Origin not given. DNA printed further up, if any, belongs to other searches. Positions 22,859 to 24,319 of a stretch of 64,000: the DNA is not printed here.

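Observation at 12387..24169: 11-subunit complex I without NuoEFG, divergent from a ferredoxin and RnfC/PduS-like flavoprotein: candidate alternative electron-input module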

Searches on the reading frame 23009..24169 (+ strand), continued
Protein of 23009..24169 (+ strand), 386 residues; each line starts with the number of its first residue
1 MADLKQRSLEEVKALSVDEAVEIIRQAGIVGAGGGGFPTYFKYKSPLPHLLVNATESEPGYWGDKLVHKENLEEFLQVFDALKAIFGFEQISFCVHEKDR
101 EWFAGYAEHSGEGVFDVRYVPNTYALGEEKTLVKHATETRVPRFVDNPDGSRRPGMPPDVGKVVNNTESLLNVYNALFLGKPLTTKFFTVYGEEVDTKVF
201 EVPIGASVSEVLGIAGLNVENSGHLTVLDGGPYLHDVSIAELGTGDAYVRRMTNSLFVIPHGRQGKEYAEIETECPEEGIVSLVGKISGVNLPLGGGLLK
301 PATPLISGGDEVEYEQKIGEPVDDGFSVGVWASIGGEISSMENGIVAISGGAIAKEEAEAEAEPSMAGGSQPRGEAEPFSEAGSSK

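Call 44: find_encoding_contigs(protein=P0415, flank=10000, max_places=1)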
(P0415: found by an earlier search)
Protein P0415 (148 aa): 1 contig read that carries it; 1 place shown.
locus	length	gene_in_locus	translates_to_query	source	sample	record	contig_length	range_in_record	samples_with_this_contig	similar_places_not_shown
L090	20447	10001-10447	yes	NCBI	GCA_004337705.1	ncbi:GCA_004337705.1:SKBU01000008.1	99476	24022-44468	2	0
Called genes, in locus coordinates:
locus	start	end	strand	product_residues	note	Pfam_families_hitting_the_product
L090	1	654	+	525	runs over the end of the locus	PF02874:ATP-synt_ab_N, PF09378:HAS-barrel (weak), PF00006:ATP-synt_ab, PF06745:ATPase (weak), PF00306:ATP-synt_ab_C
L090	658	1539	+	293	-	PF00231:ATP-synt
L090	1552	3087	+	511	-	PF02874:ATP-synt_ab_N, PF00006:ATP-synt_ab, PF22919:ATP-synt_VA_C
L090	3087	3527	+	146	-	PF02823:ATP-synt_DE_N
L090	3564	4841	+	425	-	PF00275:EPSP_synthase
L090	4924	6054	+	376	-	PF01546:Peptidase_M20, PF07687:M20_dimer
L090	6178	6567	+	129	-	PF00507:Oxidored_q4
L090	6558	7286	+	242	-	PF01058:Oxidored_q6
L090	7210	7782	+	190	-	PF00329:Complex1_30kDa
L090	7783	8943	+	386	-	PF00346:Complex1_49kDa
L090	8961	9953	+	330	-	PF00146:NADHdh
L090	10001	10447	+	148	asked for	PF00037:Fer4 (weak), PF12797:Fer4_2 (faint), PF12837:Fer4_6 (faint), PF13237:Fer4_10 (weak), PF14697:Fer4_21 (weak), PF12838:Fer4_7, PF13187:Fer4_9 (weak), PF00037:Fer4, +1 more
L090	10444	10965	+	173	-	PF00499:Oxidored_q3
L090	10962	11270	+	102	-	PF00420:Oxidored_q2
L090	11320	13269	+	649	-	PF00662:Proton_antipo_N, PF00361:Proton_antipo_M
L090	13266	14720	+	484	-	PF00361:Proton_antipo_M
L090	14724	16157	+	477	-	PF00361:Proton_antipo_M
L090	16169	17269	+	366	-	PF00483:NTP_transferase, PF12804:NTP_transf_3, PF00132:Hexapep (faint), PF25084:LbH_EIF2B, PF25087:GMPPB_C, PF24894:Hexapep_GlmU (weak)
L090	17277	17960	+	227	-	PF18912:DZR_2, PF00156:Pribosyltran (weak)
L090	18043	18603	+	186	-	PF02482:Ribosomal_S30AE, PF16321:Ribosom_S30AE_C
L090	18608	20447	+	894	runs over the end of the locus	PF07517:SecA_DEAD, PF00270:DEAD (weak), PF01043:SecA_PP_bind, PF21090:P-loop_SecA, PF07516:SecA_SW, PF02810:SEC-C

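Call 59: find_encoding_contigs(protein=P0333, flank=10000, max_places=1)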
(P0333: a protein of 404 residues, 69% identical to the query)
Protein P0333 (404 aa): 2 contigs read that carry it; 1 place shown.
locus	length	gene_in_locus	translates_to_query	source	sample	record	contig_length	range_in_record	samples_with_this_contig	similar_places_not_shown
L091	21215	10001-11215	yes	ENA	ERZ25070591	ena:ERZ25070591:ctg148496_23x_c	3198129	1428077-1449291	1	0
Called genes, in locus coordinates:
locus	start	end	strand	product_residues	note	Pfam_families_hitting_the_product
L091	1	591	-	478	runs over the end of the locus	PF00361:Proton_antipo_M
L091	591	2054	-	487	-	PF00361:Proton_antipo_M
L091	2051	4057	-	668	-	PF00662:Proton_antipo_N, PF00361:Proton_antipo_M, PF01010:Proton_antipo_C (faint)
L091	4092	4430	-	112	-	PF00420:Oxidored_q2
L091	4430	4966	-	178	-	PF13244:MbhD (weak), PF00499:Oxidored_q3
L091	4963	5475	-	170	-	PF13187:Fer4_9 (faint), PF13183:Fer4_8 (faint), PF00037:Fer4 (weak), PF12797:Fer4_2 (faint), PF13237:Fer4_10, PF14697:Fer4_21 (weak), PF12838:Fer4_7, PF00037:Fer4 (weak), +2 more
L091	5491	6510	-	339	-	PF00146:NADHdh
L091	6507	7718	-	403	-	PF00346:Complex1_49kDa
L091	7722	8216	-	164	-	PF00329:Complex1_30kDa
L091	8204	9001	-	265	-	PF01058:Oxidored_q6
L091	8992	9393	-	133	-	PF00507:Oxidored_q4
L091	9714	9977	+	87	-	PF14697:Fer4_21 (faint), PF00037:Fer4 (weak)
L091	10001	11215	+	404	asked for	PF01512:Complex1_51K, PF13375:RnfC_N (weak)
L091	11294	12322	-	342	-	PF01546:Peptidase_M20, PF07687:M20_dimer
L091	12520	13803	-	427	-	PF00275:EPSP_synthase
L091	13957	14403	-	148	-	PF02823:ATP-synt_DE_N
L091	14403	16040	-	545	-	PF02874:ATP-synt_ab_N, PF00006:ATP-synt_ab, PF22919:ATP-synt_VA_C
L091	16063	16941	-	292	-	PF00231:ATP-synt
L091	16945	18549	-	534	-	PF02874:ATP-synt_ab_N, PF09378:HAS-barrel (weak), PF00006:ATP-synt_ab, PF00306:ATP-synt_ab_C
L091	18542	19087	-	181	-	PF00213:OSCP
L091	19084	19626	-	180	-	PF00430:ATP-synt_B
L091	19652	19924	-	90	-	PF00137:ATP-synt_C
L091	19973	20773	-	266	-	PF00119:ATP-synt_A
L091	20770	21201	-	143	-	-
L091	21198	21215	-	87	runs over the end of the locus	PF09527:ATPase_gene1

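Call 60: find_encoding_contigs(protein=P0389, flank=10000, max_places=1)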
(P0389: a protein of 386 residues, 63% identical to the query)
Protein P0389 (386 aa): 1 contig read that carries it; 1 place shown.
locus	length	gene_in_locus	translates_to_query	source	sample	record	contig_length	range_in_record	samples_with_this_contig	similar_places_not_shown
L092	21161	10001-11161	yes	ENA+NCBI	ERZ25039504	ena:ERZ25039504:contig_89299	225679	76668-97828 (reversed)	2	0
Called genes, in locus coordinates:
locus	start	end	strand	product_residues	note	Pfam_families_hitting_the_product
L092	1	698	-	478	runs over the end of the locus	PF00361:Proton_antipo_M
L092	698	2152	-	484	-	PF00361:Proton_antipo_M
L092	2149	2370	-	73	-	-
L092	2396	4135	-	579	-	PF00662:Proton_antipo_N, PF00361:Proton_antipo_M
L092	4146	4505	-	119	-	PF00420:Oxidored_q2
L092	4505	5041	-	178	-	PF00499:Oxidored_q3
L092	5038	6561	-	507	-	PF00146:NADHdh, PF00037:Fer4 (weak), PF12797:Fer4_2 (faint), PF13187:Fer4_9 (weak), PF13237:Fer4_10 (weak), PF14697:Fer4_21 (weak), PF12838:Fer4_7, PF00037:Fer4 (weak)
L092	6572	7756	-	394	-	PF00346:Complex1_49kDa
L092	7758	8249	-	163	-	PF00329:Complex1_30kDa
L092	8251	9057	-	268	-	PF01058:Oxidored_q6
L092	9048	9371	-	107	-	PF00507:Oxidored_q4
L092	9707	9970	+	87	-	PF12797:Fer4_2 (faint), PF12837:Fer4_6 (faint), PF12838:Fer4_7 (faint), PF13237:Fer4_10 (faint), PF14697:Fer4_21 (faint), PF12800:Fer4_4 (faint), PF00037:Fer4 (weak)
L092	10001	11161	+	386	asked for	PF01512:Complex1_51K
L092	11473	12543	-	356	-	PF01546:Peptidase_M20, PF07687:M20_dimer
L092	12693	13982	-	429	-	PF00275:EPSP_synthase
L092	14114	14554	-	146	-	PF02823:ATP-synt_DE_N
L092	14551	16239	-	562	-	PF02874:ATP-synt_ab_N, PF00006:ATP-synt_ab, PF22919:ATP-synt_VA_C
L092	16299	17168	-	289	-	PF00231:ATP-synt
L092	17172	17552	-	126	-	PF00306:ATP-synt_ab_C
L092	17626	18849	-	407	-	PF02874:ATP-synt_ab_N, PF06745:ATPase (weak), PF00006:ATP-synt_ab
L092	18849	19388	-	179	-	PF00213:OSCP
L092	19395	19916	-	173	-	PF00430:ATP-synt_B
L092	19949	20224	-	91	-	PF00137:ATP-synt_C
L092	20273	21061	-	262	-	PF00119:ATP-synt_A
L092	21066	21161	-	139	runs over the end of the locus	-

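Call 75: search_protein_families(library=pfam, proteins=[L017:12689-13555:-, L017:13935-14954:-, L017:15187-15720:+, L019:11130-11687:+, L023:11203-12294:+, L023:8173-9264:-, L024:11352-12410:+, L024:6339-8792:+, L022:5736-7199:-, L031:3517-5850:-], max_evalue=0.00001)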
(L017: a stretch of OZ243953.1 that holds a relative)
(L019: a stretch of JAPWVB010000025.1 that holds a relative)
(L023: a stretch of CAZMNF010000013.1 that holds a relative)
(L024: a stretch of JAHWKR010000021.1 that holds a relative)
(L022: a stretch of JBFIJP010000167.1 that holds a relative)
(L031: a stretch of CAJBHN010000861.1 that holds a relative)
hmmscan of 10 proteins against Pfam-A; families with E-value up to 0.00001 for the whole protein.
L017:12689-13555:- (288 aa): 1 family
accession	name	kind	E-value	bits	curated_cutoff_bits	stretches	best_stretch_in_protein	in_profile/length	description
PF00698.26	Acyl_transf_1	-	6.2e-23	82.2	32.7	1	53-228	81-254/319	Acyl transferase domain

L017:13935-14954:- (339 aa): 2 families
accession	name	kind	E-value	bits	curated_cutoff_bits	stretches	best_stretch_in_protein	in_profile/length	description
PF19279.4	YegS_C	-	5.5e-27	94.9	27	1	177-332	5-157/158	YegS C-terminal NAD kinase beta sandwich-like domain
PF00781.29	DAGK_cat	-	9.6e-23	80.6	23.6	1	47-165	2-124/125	Diacylglycerol kinase catalytic domain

L017:15187-15720:+ (177 aa): 0 families

L019:11130-11687:+ (185 aa): 0 families

L023:11203-12294:+ (363 aa): 0 families

L023:8173-9264:- (363 aa): 4 families
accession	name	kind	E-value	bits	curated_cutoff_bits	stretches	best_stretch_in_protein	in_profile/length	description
PF03054.22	tRNA_Me_trans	-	4.5e-61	206.5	20.6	1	4-198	2-201/202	tRNA methyl transferase HUP domain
PF20258.4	tRNA_Me_trans_C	-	2.3e-21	76.4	20.6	1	275-351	2-77/77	Aminomethyltransferase beta-barrel domain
PF20259.3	tRNA_Me_trans_M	-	5.2e-21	74.4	27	1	204-267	2-65/66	tRNA methyl transferase PRC-barrel domain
PF00764.25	Arginosuc_synth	-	1.5e-06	28.8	27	1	5-122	2-114/162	Arginosuccinate synthase N-terminal HUP domain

L024:11352-12410:+ (352 aa): 3 families
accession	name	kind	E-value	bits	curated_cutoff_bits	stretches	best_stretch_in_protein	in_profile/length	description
PF01149.29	Fapy_DNA_glyco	-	7.3e-34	117.3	25.5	1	85-197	2-116/117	Formamidopyrimidine-DNA glycosylase N-terminal domain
PF06831.19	H2TH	-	1e-19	70.7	34.7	1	213-300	2-89/93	Formamidopyrimidine-DNA glycosylase H2TH domain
PF06827.20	zf-FPG_IleRS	-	1e-06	28.8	21.3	1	326-351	3-28/30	Zinc finger found in FPG and IleRS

L024:6339-8792:+ (817 aa): 0 families

L022:5736-7199:- (487 aa): 3 families
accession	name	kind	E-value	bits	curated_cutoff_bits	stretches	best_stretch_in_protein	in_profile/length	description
PF25137.1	ADH_Fe_C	-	1.4e-47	162.4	27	1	276-469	1-192/194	Fe-containing alcohol dehydrogenase family, C-terminal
PF00465.25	Fe-ADH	-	5.1e-38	130.7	31.3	1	101-265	5-168/168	Iron-containing alcohol dehydrogenase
PF13685.12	Fe-ADH_2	-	1.7e-11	44.8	28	1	102-196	2-94/149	Iron-containing alcohol dehydrogenase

L031:3517-5850:- (777 aa): 0 families

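Call 78: search_protein_families(library=ncbifam, proteins=[L018:9035-9586:+, L090:10001-10447:+], max_evalue=0.00001)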
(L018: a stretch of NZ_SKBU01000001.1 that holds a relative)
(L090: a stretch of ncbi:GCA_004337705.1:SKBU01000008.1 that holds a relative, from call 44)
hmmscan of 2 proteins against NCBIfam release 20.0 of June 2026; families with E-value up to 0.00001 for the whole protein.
L018:9035-9586:+ (183 aa): 44 families (the best 25 are shown)
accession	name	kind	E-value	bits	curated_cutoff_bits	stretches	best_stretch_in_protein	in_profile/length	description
TIGR01971.1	NuoI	subfamily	1.3e-28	99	113.05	1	11-126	1-115/121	NADH-quinone oxidoreductase, chain I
NF004540.0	PRK05888.2-1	equivalog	4.4e-27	94.4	215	1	6-128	2-122/139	NADH-quinone oxidoreductase subunit NuoI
NF004537.0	PRK05888.1-3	equivalog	5.1e-26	91.4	163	1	9-126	24-147/204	NADH-quinone oxidoreductase subunit NuoI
NF004536.0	PRK05888.1-1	equivalog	1.8e-22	79.5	212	1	8-126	13-131/180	NADH-quinone oxidoreductase subunit NuoI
NF004538.0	PRK05888.1-4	equivalog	3.1e-22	78.9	135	1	8-125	16-133/162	NADH-quinone oxidoreductase subunit NuoI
TIGR00403.1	ndhI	equivalog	3.8e-22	78.8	302.35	1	8-126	22-136/183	NAD(P)H-quinone oxidoreductase subunit I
NF004539.0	PRK05888.1-5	equivalog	1.5e-20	73.5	225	1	8-125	16-133/162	NADH-quinone oxidoreductase subunit NuoI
NF040612.1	F420_dehyd_FpoI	exception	6.2e-19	68.2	180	1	8-115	2-105/135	F420H2 dehydrogenase subunit FpoI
NF004541.0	PRK05888.2-2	equivalog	2.6e-18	66.4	217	1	9-126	21-128/168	NADH-quinone oxidoreductase subunit NuoI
NF004542.0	PRK05888.2-3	equivalog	7.4e-18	64.7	248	1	8-123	36-153/203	NADH-quinone oxidoreductase subunit NuoI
NF004545.0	PRK05888.3-1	equivalog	1.7e-17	63.5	229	1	7-118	25-132/154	NADH-quinone oxidoreductase subunit NuoI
NF004546.0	PRK05888.3-3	equivalog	5.2e-16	58.6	260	1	9-116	24-131/196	NADH-quinone oxidoreductase subunit NuoI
NF004544.0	PRK05888.2-6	equivalog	8.5e-16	58.1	457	1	4-123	30-150/220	NADH-quinone oxidoreductase subunit NuoI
NF006221.0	PRK08348.1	subfamily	1.4e-15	57.2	124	1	14-124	9-107/136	NADH-plastoquinone oxidoreductase subunit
NF010590.0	PRK13984.1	equivalog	1.9e-14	52.7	946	1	18-115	20-114/611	putative oxidoreductase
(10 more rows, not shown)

L090:10001-10447:+ (148 aa): 41 families (the best 25 are shown)
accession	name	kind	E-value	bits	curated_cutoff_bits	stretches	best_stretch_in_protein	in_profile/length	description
TIGR01971.1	NuoI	subfamily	2.1e-29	101.6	113.05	1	1-115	2-115/121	NADH-quinone oxidoreductase, chain I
NF004540.0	PRK05888.2-1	equivalog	6.3e-25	87.4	215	1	2-117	9-122/139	NADH-quinone oxidoreductase subunit NuoI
NF004537.0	PRK05888.1-3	equivalog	2.3e-23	82.8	163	1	1-115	27-147/204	NADH-quinone oxidoreductase subunit NuoI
TIGR00403.1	ndhI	equivalog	9.6e-22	77.4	302.35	1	2-115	27-136/183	NAD(P)H-quinone oxidoreductase subunit I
NF004536.0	PRK05888.1-1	equivalog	1.1e-21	76.9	212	1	2-115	18-131/180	NADH-quinone oxidoreductase subunit NuoI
NF004538.0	PRK05888.1-4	equivalog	1.1e-20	73.9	135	1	1-113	20-132/162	NADH-quinone oxidoreductase subunit NuoI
NF004539.0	PRK05888.1-5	equivalog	4e-20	72.1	225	1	1-114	20-133/162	NADH-quinone oxidoreductase subunit NuoI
NF040612.1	F420_dehyd_FpoI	exception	2.6e-18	66.1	180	1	4-104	9-105/135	F420H2 dehydrogenase subunit FpoI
NF004541.0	PRK05888.2-2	equivalog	1.3e-17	64.1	217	1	2-119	25-132/168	NADH-quinone oxidoreductase subunit NuoI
NF006221.0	PRK08348.1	subfamily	1.6e-16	60.2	124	1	4-113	10-107/136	NADH-plastoquinone oxidoreductase subunit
NF004545.0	PRK05888.3-1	equivalog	2.2e-16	59.9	229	1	5-106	34-131/154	NADH-quinone oxidoreductase subunit NuoI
NF004542.0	PRK05888.2-3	equivalog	2.4e-16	59.8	248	1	2-112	41-153/203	NADH-quinone oxidoreductase subunit NuoI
NF009053.0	PRK12387.1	subfamily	6.6e-15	55.3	204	1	12-116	13-108/180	formate hydrogenlyase complex iron-sulfur subunit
NF004543.0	PRK05888.2-5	equivalog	8.3e-15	54.9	243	1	3-111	25-128/217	NADH-quinone oxidoreductase subunit NuoI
NF004546.0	PRK05888.3-3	equivalog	1.1e-14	54.3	260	1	5-106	31-132/196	NADH-quinone oxidoreductase subunit NuoI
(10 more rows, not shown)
